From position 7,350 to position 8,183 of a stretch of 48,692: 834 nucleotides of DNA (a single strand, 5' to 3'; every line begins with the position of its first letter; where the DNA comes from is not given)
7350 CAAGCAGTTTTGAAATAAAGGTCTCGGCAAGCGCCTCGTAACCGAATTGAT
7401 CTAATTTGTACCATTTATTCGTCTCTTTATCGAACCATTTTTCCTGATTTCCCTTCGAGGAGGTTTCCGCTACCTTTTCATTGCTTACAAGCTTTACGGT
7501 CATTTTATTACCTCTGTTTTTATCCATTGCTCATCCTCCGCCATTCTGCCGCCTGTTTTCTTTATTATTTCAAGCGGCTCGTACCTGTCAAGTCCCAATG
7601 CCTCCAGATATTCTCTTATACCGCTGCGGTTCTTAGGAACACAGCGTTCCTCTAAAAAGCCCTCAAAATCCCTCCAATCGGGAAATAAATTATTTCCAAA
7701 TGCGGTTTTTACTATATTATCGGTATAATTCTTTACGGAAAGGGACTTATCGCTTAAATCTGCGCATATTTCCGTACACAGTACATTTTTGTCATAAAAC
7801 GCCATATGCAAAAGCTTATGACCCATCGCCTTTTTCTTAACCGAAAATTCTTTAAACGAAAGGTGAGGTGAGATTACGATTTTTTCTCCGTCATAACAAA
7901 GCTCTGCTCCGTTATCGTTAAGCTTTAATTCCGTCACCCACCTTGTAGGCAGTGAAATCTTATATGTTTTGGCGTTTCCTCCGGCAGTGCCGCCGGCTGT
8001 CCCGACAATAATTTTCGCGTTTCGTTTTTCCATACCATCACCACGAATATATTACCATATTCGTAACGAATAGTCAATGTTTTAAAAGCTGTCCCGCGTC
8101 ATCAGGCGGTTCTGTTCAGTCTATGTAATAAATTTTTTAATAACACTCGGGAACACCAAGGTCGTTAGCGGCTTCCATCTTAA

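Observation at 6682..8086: Split HipA-like kinase module: an AbrB-domain/HipA-N-domain fusion followed by a kinase-core-only gene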

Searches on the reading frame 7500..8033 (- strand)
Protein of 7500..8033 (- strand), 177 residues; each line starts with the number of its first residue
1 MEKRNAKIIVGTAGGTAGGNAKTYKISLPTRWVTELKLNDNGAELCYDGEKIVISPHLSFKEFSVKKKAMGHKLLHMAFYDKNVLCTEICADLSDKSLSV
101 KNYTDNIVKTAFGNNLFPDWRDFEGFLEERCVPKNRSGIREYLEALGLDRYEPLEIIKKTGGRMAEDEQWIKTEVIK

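Call 3: search_protein_families(library=pfam, proteins=[window:7500-8033:-], max_evalue=1)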
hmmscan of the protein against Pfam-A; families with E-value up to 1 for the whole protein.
window:7500-8033:- (177 aa): 0 families

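Call 4: search_protein_families(library=ncbifam, proteins=[window:7500-8033:-], max_evalue=1)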
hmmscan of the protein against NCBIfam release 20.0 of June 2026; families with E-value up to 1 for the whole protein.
window:7500-8033:- (177 aa): 0 families

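Call 5: search_protein_families(library=padloc, proteins=[window:7500-8033:-], max_evalue=1)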
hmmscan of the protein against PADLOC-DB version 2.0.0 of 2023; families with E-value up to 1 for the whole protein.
window:7500-8033:- (177 aa): 5 families
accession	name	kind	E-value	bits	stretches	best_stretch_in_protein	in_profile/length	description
PDLC04347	PDC-M03B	-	9e-05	20.2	1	126-168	67-111/245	-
PDLC04349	PDC-M03B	-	0.0026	15.4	1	129-168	74-113/232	-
PDLC04348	PDC-M03B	-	0.015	13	1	127-168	70-113/248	-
PDLC04346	PDC-M03B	-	0.023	12.3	1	127-168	23-66/262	-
PDLC04352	PDC-M03B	-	0.027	12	1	126-168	75-118/250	-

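Call 7: find_homologous_proteins(query=window:7500-8033:-)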
Query window:7500-8033:- (177 aa): 991 proteins with E <= 0.001 among 1167 candidates; the best 120 are listed.
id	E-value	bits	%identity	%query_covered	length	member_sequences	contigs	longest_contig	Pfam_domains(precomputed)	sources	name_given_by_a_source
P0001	8.3e-113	392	97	100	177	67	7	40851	-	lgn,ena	-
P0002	3.5e-100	351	89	100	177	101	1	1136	-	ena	-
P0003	5.0e-100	350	88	100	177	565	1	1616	-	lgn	-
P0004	6.3e-100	350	88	100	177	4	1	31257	-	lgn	-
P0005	1.3e-90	320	83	100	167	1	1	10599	-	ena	-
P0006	3.4e-77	276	70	99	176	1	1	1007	-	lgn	-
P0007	9.5e-76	271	67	99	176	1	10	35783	-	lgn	-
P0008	1.2e-75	271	68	100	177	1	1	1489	-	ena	-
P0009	2.3e-75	270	70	98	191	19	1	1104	-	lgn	-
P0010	4.4e-75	269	67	100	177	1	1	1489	-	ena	-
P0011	8.4e-75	268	66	99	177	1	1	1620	-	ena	-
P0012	9.5e-75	268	66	99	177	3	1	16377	-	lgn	-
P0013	1.6e-74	267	66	100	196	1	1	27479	-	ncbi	-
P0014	1.7e-74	267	66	98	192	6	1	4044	-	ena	-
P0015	2.5e-74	267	66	99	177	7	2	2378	-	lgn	-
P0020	2.4e-73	263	66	100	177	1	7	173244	-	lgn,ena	-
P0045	6.7e-72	259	65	99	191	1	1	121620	-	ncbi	-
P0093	1.5e-70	254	64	99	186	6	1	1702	PF04014.24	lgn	-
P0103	2.3e-70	254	64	99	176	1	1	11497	-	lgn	-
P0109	3.0e-70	253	62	100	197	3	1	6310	-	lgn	-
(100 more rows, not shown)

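Call 11: search_solved_structures(query=A1, max_evalue=10, show_alignments=3)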
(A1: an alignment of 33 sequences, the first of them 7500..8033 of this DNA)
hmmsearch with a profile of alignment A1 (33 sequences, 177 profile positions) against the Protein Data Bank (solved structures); distinct sequences matched with E-value up to 10: 5.
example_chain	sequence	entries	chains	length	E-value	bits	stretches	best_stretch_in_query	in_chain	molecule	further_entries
9bq8_A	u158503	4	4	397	0.09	15.6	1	16-102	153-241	DNA topoisomerase 2-beta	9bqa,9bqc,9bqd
7qfn_A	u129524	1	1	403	0.093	15.5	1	16-102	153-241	DNA topoisomerase 2-beta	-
7qfo_A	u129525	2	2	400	0.1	15.4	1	16-102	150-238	DNA topoisomerase 2-beta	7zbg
9bds_A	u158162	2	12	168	0.77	12.6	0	88-115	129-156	Transcription attenuation protein MtrB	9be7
28nt_P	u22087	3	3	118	1.1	12.1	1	4-48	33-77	Large ribosomal subunit protein bL20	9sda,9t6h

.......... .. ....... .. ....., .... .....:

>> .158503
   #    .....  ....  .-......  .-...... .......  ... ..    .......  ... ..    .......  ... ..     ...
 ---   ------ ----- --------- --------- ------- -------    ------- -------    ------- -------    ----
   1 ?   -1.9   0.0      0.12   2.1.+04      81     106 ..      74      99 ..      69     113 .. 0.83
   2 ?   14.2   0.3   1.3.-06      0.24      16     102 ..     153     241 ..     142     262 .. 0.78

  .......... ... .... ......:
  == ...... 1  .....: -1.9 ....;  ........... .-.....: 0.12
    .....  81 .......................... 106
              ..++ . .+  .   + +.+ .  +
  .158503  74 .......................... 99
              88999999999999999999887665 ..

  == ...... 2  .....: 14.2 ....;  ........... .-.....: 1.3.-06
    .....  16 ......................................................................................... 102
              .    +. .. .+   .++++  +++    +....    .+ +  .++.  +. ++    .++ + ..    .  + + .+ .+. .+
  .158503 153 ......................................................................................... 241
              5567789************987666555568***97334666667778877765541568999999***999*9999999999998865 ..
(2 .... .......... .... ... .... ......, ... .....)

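Call 27: find_related_loci(query=A1, collection=genome_contigs, flank=4000)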
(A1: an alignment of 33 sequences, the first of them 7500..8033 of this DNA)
Query A1 (177 aa) in genome_contigs; peptide patterns used: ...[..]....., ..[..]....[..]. (x = any residue, [..] = any of these).
599 stretches matched a pattern (row limit reached: there are more); 490 encode a relative of the query (tblastn E <= 1e-3); the best 80 are kept; 80 distinct loci.
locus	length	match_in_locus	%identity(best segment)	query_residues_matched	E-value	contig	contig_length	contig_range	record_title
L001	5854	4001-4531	94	1-177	9e-106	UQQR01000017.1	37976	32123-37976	uncultured Ruminococcaceae bacterium isolate UMGS538 genome assembly, contig: NODE_822_length_37976_cov_6.328420, whole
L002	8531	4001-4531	90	1-177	2e-100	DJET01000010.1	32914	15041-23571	MAG TPA_asm: Ruminococcaceae bacterium UBA5891 UBA5891_contig_564, whole genome shotgun sequence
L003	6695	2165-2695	63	1-177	3e-79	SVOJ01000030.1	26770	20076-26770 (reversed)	MAG: Oscillospiraceae bacterium isolate SIG562 NODE_9614_length_26770_cov_2.880531, whole genome shotgun sequence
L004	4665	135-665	64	1-177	5e-79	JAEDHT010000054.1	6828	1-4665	MAG: Clostridiaceae bacterium isolate MAG143 NODE_9745_length_6828_cov_15.151336, whole genome shotgun sequence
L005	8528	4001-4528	66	1-176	1e-78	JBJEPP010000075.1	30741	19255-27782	MAG: Acutalibacteraceae bacterium isolate LOHA07_bin.003 NODE_342_length_30741_cov_8.551880, whole genome shotgun sequen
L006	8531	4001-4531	63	1-177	5e-78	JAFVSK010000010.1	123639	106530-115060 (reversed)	MAG: Clostridia bacterium isolate RGIG5352 Sheep_Colon-3__c463, whole genome shotgun sequence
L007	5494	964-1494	62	1-177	7e-78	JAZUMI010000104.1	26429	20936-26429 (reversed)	MAG: Acutalibacteraceae bacterium isolate T1900044894_TS20190360.MAGScoT_cleanbin_000037 SGB_3280_k141_2137907, whole ge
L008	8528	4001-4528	63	1-176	8e-78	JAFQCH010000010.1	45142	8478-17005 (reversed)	MAG: Clostridia bacterium isolate RGIG1689 Goat_Cecum-2__c274, whole genome shotgun sequence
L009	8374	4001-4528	64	1-176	7e-78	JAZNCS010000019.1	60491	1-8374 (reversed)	MAG: Acutalibacteraceae bacterium isolate T1900044730_TS20190196.MAGScoT_cleanbin_000024 SGB_2005_k141_2385175, whole ge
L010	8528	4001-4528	64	1-176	8e-78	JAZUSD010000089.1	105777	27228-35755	MAG: Acutalibacteraceae bacterium isolate T1900044847_TS20190313.MAGScoT_cleanbin_000012 SGB_2987_k141_1366793, whole ge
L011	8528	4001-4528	63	1-176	4e-77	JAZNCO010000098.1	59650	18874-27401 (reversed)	MAG: Acutalibacteraceae bacterium isolate T1900044731_TS20190197.MAGScoT_cleanbin_000010 SGB_2010_k141_1941292, whole ge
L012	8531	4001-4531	63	1-177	4e-77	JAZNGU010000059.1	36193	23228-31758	MAG: Acutalibacteraceae bacterium isolate T1900044699_TS20190165.MAGScoT_cleanbin_000007 SGB_1793_k141_198518, whole gen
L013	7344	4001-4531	64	1-177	4e-77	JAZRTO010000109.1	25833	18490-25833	MAG: Acutalibacteraceae bacterium isolate T1900045342_YK20190032.MAGScoT_cleanbin_000015 SGB_6658_k141_734750, whole gen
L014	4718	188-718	63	1-177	5e-77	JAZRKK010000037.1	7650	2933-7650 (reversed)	MAG: Acutalibacteraceae bacterium isolate T1900045446_YK20190137.MAGScoT_cleanbin_000021 SGB_7162_k141_1993594, whole ge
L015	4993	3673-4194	63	1-174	5e-77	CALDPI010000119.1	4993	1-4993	MAG TPA_asm: uncultured Clostridia bacterium isolate SRR6425774_bin.12_CONCOCT_v1.1_MAG genome assembly, contig: ERZ1767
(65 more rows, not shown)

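Call 30: search_protein_representatives(protein=window:7500-8033:-)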
Query: 177 residues. Proteins with E-value up to 0.001 (for the whole library): 709; up to 1e-10: 273; up to 1e-30: 23. The best 150 are listed.
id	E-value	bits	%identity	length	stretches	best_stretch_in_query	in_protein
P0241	2.5e-62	225.9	48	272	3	85-172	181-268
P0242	2.5e-57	209.6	53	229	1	1-174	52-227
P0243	4.9e-53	195.7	50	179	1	1-175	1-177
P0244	1.6e-48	181.0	48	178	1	1-172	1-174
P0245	4.5e-48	179.5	50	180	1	1-172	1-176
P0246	1.3e-45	171.5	50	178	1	1-173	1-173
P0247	2.1e-44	167.5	50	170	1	1-174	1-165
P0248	2.9e-43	163.8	51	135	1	44-177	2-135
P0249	1.8e-42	161.2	47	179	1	1-172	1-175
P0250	1.9e-39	151.4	62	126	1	1-120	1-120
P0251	3.6e-37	144.0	42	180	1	1-173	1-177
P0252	1.9e-36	141.6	62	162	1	68-172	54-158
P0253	2.8e-36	141.1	54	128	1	61-174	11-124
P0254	6.9e-35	136.6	54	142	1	71-177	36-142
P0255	4.0e-34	134.1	49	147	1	1-134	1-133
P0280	2.2e-23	99.1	50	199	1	75-172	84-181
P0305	4.4e-20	88.3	42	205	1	71-172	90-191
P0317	3.0e-19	85.6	45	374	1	78-174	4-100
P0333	2.5e-18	82.6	39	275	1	73-171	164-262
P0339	5.3e-18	81.6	44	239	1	70-171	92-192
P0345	2.1e-17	79.6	41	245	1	66-172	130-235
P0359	6.3e-17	78.1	45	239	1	76-171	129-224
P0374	2.4e-16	76.1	41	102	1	77-172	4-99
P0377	3.3e-16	75.7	37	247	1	77-174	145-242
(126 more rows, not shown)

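Call 37: search_protein_families(library=pfam, alignment_id=A1, max_evalue=10)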
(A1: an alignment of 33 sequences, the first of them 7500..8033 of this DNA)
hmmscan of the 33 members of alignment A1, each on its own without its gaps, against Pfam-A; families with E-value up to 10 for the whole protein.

A. member 1, window:7500-8033:- (177 aa): 0 families

B. families by the number of members that match (of 33 scanned): 9 families
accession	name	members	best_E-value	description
PF04014.23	MazE_antitoxin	24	6.6e-06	Antidote-toxin recognition MazE, bacterial antitoxin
PF08845.15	SymE_toxin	6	0.0024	Toxin SymE, type I toxin-antitoxin system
PF07348.17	Syd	2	0.043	Syd protein (SUKH-2)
PF19513.4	DUF6047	1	0.014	Family of unknown function (DUF6047)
PF20185.3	DUF6548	1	0.016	Family of unknown function (DUF6548)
PF04501.17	Baculo_VP39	1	0.022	Baculovirus major capsid protein VP39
PF24963.1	DUF7768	1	0.037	Domain of unknown function (DUF7768)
PF07316.16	DUF1463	1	0.13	Protein of unknown function (DUF1463)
PF20045.4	DUF6447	1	0.16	Family of unknown function (DUF6447)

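Call 43: search_protein_families(library=pfam, proteins=[P0317, P0280, P0305, P0339, P0345, P0359, P0333, P0377, P0374, P0241], max_evalue=0.1)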
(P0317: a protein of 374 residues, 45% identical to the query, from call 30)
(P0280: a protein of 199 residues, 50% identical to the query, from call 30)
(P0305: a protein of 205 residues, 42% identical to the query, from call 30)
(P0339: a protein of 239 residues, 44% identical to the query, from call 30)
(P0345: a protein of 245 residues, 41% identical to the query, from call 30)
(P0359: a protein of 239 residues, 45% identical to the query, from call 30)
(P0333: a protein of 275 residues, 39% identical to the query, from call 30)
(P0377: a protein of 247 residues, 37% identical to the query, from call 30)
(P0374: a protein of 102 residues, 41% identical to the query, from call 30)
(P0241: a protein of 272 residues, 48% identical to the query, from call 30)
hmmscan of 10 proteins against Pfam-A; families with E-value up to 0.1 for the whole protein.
P0317 (374 aa): 1 family
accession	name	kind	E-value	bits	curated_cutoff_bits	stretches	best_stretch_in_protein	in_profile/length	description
PF07804.18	HipA_C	-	2.5e-05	24.5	30.5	1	246-282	125-160/213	HipA-like C-terminal domain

P0280 (199 aa): 4 families
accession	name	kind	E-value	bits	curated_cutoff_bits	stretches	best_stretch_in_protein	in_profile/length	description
PF02796.21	HTH_7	-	4.5e-08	33.5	23.8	1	10-52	1-43/45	Helix-turn-helix domain of resolvase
PF04545.22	Sigma70_r4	-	0.042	13.8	24.1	1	23-52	13-42/50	Sigma-70, region 4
PF13551.12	HTH_29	-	0.044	14.3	28.1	0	27-56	8-40/64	Winged helix-turn helix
PF01498.24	HTH_Tnp_Tc3_2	-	0.07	13.9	31.5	0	37-55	26-43/72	Transposase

P0305 (205 aa): 11 families
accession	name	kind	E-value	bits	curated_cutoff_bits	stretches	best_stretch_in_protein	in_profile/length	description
PF02796.21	HTH_7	-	1.3e-09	38.5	23.8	1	38-80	1-43/45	Helix-turn-helix domain of resolvase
PF08279.18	HTH_11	-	0.00017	21.8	25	1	46-84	3-41/55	HTH domain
PF13384.12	HTH_23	-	0.00036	20.7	24.6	1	50-81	9-40/50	Homeodomain-like domain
PF15978.11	TnsD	-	0.00069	19.2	32.4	1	12-93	151-234/355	Tn7-like transposition protein D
PF11427.14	HTH_Tnp_Tc3_1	-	0.016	15.5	21.1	1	46-81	9-43/50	Tc3 transposase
PF13518.12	HTH_28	-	0.017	15.6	25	1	52-84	7-38/52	Helix-turn-helix domain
PF00196.25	GerE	-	0.018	15.1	23.5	1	50-82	9-41/57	Bacterial regulatory proteins, luxR family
PF14493.12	HTH_40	-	0.021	15.5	27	1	54-85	8-39/89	Helix-turn-helix domain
PF13309.12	HTH_22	-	0.037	14.5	29.6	1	61-80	44-63/63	HTH domain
PF08765.17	Mor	-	0.055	13.9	24.9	1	36-88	49-101/107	Mor transcription activator family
PF01978.25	TrmB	-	0.086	13.1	25.6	0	55-84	19-48/68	Sugar-specific transcriptional regulator TrmB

P0339 (239 aa): 14 families
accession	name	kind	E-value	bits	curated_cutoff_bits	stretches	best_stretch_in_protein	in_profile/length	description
PF13384.12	HTH_23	-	0.00015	21.9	24.6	1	57-89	8-40/50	Homeodomain-like domain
PF08281.18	Sigma70_r4_2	-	0.00042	20.3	25.7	1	58-91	17-51/54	Sigma-70, region 4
PF19575.5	HTH_58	-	0.001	19.4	23.8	1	64-95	24-55/62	Helix-turn-helix domain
PF02796.21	HTH_7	-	0.0015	19.1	23.8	1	47-81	1-36/45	Helix-turn-helix domain of resolvase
PF13518.12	HTH_28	-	0.0049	17.4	25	1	59-91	5-37/52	Helix-turn-helix domain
PF19610.4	DUF6115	-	0.0075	17.1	27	1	7-87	52-131/134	Family of unknown function (DUF6115)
PF05062.17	RICH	-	0.015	16.1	23.2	1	10-45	32-67/82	RICH domain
PF13412.12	HTH_24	-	0.016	15.2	21.9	1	68-88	19-39/48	Winged helix-turn-helix DNA-binding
PF09998.14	DUF2239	-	0.023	14.9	25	1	19-95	50-122/182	Uncharacterized protein conserved in bacteria (DUF2239)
PF13542.12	HTH_Tnp_ISL3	-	0.027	14.4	27.4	1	61-89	21-49/51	Helix-turn-helix domain of transposase family ISL3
PF01025.24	GrpE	-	0.042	14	25.8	1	2-46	10-54/165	GrpE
PF22943.2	HTH_68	-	0.052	13.6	27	0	58-88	9-39/45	Putative helix-turn-helix domain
PF01476.26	LysM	-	0.069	13.6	20.9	0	65-98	5-35/43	LysM domain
PF12802.13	MarR_2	-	0.095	13.3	27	0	68-89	22-43/61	MarR family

P0345 (245 aa): 18 families
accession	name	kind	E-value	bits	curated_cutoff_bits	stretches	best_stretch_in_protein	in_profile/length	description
PF02796.21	HTH_7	-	8.3e-09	35.9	23.8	1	87-130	1-44/45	Helix-turn-helix domain of resolvase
PF13518.12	HTH_28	-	0.00015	22.2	25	1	100-127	5-32/52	Helix-turn-helix domain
PF13936.12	HTH_38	-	0.00035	20.7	27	1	91-126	4-39/44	Helix-turn-helix domain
PF13384.12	HTH_23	-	0.00093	19.4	24.6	1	98-128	8-38/50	Homeodomain-like domain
PF08279.18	HTH_11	-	0.0026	18.1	25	1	98-128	3-36/55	HTH domain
PF19610.4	DUF6115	-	0.0031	18.4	27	1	79-118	82-121/134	Family of unknown function (DUF6115)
PF22979.2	HTH_69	-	0.0038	17.5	27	1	88-130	6-49/69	Winged helix-turn-helix domain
PF11268.13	DUF3071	-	0.0082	16.7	26.9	1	71-127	32-88/168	Protein of unknown function (DUF3071)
PF11427.14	HTH_Tnp_Tc3_1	-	0.0088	16.3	21.1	1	98-129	11-42/50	Tc3 transposase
PF01381.28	HTH_3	-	0.012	16.1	23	1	109-131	11-33/55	Helix-turn-helix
PF14493.12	HTH_40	-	0.017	15.8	27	1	101-133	6-38/89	Helix-turn-helix domain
PF04545.22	Sigma70_r4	-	0.018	15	24.1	1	98-125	10-38/50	Sigma-70, region 4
PF04255.20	DUF433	-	0.024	14.9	23.6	1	93-117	17-41/56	Protein of unknown function (DUF433)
PF20698.3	PIN-TPR-GreABC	-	0.032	14.9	27.8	1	157-234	68-132/138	PIN domain associated with the TPR-GreAB-C-PIN system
PF01527.26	HTH_Tnp_1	-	0.041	14.5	24.1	1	88-122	3-38/75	Transposase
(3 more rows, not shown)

P0359 (239 aa): 3 families
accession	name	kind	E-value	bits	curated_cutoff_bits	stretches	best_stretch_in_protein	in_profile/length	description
PF02796.21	HTH_7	-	8.5e-05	23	23.8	1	82-106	10-34/45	Helix-turn-helix domain of resolvase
PF08279.18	HTH_11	-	0.012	15.9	25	1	82-110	4-32/55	HTH domain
PF14493.12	HTH_40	-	0.097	13.4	27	0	87-112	6-31/89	Helix-turn-helix domain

P0333 (275 aa): 0 families

P0377 (247 aa): 1 family
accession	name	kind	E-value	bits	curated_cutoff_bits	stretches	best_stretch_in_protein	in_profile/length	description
PF24402.1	iHKD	-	0.021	15.4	27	0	67-126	36-94/111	Inactive HKD-Rease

P0374 (102 aa): 0 families

P0241 (272 aa): 7 families
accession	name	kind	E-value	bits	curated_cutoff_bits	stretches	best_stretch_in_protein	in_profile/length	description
PF15122.11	TMEM206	-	1.6e-05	24.7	27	0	140-178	122-160/296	TMEM206 protein family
PF21504.2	FLIC_barrel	-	0.036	14.4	27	0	33-46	15-28/44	Flagellin, barrel domain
PF04014.23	MazE_antitoxin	-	0.056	13.8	24.7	0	22-58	6-42/48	Antidote-toxin recognition MazE, bacterial antitoxin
PF22333.2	Ago_PAZ_arc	-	0.065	14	27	0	140-169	46-75/96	Argonaute, PAZ domain, archaea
PF10891.13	DUF2719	-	0.086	13.2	26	0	135-173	34-72/81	Protein of unknown function (DUF2719)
PF16979.11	SIN1_PH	-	0.09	13.6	27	0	41-76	17-52/105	SAPK-interacting protein 1 (Sin1), Pleckstrin-homology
PF09957.15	VapB_antitoxin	-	0.099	13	23.4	0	106-120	29-43/47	Bacterial antitoxin of type II TA system, VapB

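Call 56: predict_structure(alignment_id=A5)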
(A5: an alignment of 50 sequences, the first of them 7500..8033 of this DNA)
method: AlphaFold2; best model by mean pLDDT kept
length: 177 residues; sequences in the alignment: 50
mean_pLDDT: 90.1   pTM: 0.81
mean pLDDT of the five models: 90.1, 89.1, 88.9, 86.8, 86.7
residues with pLDDT >= 90: 115; 70-90: 51; 50-70: 9; < 50: 2
segments of 3 or more residues with pLDDT < 50: none
pLDDT, mean of each block of 10 residues (from residue 1): 83 59 83 88 86 90 94 97 97 95 95 93 96 93 96 96 91 90
secondary structure, 60 per line:
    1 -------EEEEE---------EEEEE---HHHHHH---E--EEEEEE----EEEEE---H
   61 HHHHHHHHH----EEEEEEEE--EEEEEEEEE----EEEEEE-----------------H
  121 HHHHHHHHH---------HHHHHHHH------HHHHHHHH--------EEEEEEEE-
elements in order: E8-12 E22-26 H30-35 E42-47 E52-56 H60-69 E74-81 E84-92 E97-102 H120-129 H139-146 H153-160 E169-176

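Call 58: fold_search(model_id=the predicted structure, library=pdb)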
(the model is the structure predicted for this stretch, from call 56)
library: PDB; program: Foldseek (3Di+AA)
matches with E <= 10: 293; with E <= 0.001: 0
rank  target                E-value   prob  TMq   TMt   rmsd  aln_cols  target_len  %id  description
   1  4pu3_A                9.4e-02  0.97  0.37  0.17   3.7        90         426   16  Shewanella oneidensis MR-1 Toxin Antitoxin System HipA, HipB and its operator DNA complex (space group P212121) (released 2014-08-06)
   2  6u42_7A               9.4e-02  0.09  0.17  0.16  41.1       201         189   14  Natively decorated ciliary doublet microtubule (released 2019-11-13)
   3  6u42_6Z               1.1e-01  0.09  0.18  0.07  32.1       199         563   15  Natively decorated ciliary doublet microtubule (released 2019-11-13)
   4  4pu4_B                1.4e-01  0.82  0.33  0.16   4.1        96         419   12  Shewanella oneidensis MR-1 Toxin Antitoxin System HipA, HipB and its operator DNA complex (space group P21) (released 2014-08-06)
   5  6u42_6W               2.7e-01  0.07  0.18  0.07  39.5       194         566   13  Natively decorated ciliary doublet microtubule (released 2019-11-13)
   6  6swa_H                2.7e-01  0.05  0.15  0.14  17.4       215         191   12  Mus musculus brain neocortex ribosome 60S bound to Ebp1 (released 2020-09-30)
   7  4pu4_A                2.8e-01  0.87  0.37  0.17   3.9        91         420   15  Shewanella oneidensis MR-1 Toxin Antitoxin System HipA, HipB and its operator DNA complex (space group P21) (released 2014-08-06)
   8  1go4_D                3.4e-01  0.11  0.18  0.17  17.9       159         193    5  Crystal structure of Mad1-Mad2 reveals a conserved Mad2 binding motif in Mad1 and Cdc20. (released 2002-05-16)
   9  6u42_6U               3.4e-01  0.06  0.17  0.07  39.2       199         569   14  Natively decorated ciliary doublet microtubule (released 2019-11-13)
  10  8glv_6V               3.9e-01  0.06  0.17  0.07  19.8       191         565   14  96-nm repeat unit of doublet microtubules from Chlamydomonas reinhardtii flagella (released 2023-05-31)
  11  7oyc_H1               3.9e-01  0.05  0.17  0.16  17.4       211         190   10  Cryo-EM structure of the Xenopus egg 80S ribosome (released 2022-07-20)
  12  6v93_D                4.4e-01  0.10  0.16  0.18  18.2       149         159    9  Structure of DNA Polymerase Zeta/DNA/dNTP Ternary Complex (released 2020-08-19)
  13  3g65_C                5.9e-01  0.06  0.17  0.12  17.1       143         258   14  Crystal Structure of the Human Rad9-Rad1-Hus1 DNA Damage Checkpoint Complex (released 2009-05-26)
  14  4pu5                  6.3e-01  0.69  0.37  0.17   3.9        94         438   17  Shewanella oneidensis Toxin Antitoxin System Toxin Protein HipA Bound with AMPPNP and Mg (released 2014-08-06)
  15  8otz_X                6.3e-01  0.05  0.14  0.08  33.0       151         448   14  48-nm repeat of the native axonemal doublet microtubule from bovine sperm (released 2023-11-22)
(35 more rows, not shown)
